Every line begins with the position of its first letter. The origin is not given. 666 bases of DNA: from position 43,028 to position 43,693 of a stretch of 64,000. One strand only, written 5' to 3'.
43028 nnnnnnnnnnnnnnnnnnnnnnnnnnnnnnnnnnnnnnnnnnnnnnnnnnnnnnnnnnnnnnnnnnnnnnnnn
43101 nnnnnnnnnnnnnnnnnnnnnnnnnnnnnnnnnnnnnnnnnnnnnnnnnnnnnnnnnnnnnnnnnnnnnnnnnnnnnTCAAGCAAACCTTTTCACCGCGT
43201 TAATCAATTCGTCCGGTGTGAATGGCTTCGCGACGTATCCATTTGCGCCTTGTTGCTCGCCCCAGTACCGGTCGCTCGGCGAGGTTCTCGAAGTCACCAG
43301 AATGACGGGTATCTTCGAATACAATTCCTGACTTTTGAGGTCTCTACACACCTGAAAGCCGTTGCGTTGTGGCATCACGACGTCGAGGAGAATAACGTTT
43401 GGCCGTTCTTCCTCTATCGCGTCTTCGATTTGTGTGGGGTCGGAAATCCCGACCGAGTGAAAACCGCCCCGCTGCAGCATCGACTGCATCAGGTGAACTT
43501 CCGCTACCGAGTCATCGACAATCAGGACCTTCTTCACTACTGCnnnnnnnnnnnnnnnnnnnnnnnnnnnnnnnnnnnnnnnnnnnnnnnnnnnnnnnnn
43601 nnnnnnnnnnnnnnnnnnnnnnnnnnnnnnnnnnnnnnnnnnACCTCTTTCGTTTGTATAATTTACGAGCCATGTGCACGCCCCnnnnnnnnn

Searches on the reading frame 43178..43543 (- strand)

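Call 8: search_protein_families(library=pfam, proteins=[window:43178-43543:-], max_evalue=0.001)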
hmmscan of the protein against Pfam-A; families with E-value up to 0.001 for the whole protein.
window:43178-43543:- (121 aa): 1 family
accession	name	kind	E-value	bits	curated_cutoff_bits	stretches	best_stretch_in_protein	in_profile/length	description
PF00072.30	Response_reg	-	6.1e-25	88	30.2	1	6-118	1-111/111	Response regulator receiver domain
